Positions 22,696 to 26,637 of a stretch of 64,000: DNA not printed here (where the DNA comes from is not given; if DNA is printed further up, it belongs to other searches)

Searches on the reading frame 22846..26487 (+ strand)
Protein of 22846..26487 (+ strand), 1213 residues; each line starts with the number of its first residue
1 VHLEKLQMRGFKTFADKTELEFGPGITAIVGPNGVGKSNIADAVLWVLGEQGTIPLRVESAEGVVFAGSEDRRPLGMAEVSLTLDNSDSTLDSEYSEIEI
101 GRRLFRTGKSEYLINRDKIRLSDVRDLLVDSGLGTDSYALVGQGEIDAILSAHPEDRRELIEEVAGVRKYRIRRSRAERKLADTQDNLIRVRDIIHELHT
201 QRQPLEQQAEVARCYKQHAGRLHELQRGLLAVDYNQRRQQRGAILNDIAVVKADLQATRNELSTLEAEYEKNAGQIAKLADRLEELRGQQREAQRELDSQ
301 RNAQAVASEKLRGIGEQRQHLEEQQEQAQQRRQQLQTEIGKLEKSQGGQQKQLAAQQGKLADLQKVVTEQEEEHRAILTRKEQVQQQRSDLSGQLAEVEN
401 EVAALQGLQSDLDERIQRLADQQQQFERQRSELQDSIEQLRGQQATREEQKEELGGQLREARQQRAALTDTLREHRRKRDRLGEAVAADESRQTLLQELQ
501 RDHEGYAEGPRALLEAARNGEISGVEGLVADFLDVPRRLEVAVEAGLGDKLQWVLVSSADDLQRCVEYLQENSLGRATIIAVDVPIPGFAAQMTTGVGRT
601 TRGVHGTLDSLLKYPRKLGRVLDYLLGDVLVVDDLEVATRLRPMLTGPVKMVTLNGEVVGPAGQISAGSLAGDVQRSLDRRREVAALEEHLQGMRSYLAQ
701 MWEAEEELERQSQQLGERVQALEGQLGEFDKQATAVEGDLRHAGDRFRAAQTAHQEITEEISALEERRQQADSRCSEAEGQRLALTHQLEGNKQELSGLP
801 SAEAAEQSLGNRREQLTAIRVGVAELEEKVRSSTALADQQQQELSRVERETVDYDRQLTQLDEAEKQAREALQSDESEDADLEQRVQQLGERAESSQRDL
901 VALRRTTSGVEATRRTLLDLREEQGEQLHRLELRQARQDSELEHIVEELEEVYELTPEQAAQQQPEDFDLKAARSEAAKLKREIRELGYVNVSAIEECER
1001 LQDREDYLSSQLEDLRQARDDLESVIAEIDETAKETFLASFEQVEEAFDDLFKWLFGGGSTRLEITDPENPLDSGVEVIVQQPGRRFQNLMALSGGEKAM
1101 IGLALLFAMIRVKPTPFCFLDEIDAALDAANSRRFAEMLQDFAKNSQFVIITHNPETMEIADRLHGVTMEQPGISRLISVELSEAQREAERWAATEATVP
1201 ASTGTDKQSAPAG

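Call 47: search_protein_families(library=pfam, proteins=[window:22846-26487:+], max_evalue=0.00001)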
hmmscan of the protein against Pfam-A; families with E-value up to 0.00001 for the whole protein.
window:22846-26487:+ (1213 aa): 5 families
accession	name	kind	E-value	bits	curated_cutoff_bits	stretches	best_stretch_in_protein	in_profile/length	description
PF02463.25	SMC_N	-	9e-67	225.1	40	1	3-1175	2-219/220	RecF/RecN/SMC N terminal domain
PF06470.18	SMC_hinge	-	1.1e-25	90.7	22.5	1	523-642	2-116/116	SMC proteins Flexible Hinge Domain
PF13175.12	AAA_15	-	3e-16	60.5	32.1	1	1-445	1-280/374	AAA ATPase domain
PF13304.12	AAA_21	-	1.7e-15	58.3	27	1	987-1158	165-303/304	AAA domain, putative AbiEii toxin, Type IV TA system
PF13476.12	AAA_23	-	2.4e-12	48.4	27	1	5-336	1-197/201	AAA domain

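Call 48: search_protein_families(library=padloc, proteins=[window:22846-26487:+], max_evalue=1e-8)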
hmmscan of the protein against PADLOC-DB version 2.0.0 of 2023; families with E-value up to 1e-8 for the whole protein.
window:22846-26487:+ (1213 aa): 12 families
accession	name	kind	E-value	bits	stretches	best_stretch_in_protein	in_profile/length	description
PDLC04135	mad3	-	1.8e-68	229.8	1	3-1190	2-360/374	mads_3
PDLC03859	LmuB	-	4.1e-25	87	2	2-488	4-474/611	-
PDLC02980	AriA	-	3.3e-17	61.4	1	956-1158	134-303/304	-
PDLC02979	AriA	-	6.4e-17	60.4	1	1-370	1-238/373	-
PDLC03865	LmuB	-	7.2e-17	58.9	1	1-482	1-486/1007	-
PDLC02335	AbiLi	-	2.7e-14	51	0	1035-1179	146-261/326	AbiLi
PDLC03868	LmuB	-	1.1e-10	38.5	0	2-50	5-54/1035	-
PDLC04140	mad8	-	2.7e-10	38.3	0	21-164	23-114/314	mads_8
PDLC00091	GajA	-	4.6e-10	37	1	1-60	1-60/627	AAA ATPase domain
PDLC02914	ATPase-Toprim_I-B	-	6.6e-10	36.7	0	1092-1163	184-253/443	-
PDLC00096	GajA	-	7.6e-10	36.1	1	1-57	1-57/630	AAA ATPase domain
PDLC00582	JetC3|JetC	-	7.7e-10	35.2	0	169-388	355-572/1472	DUF3584 domain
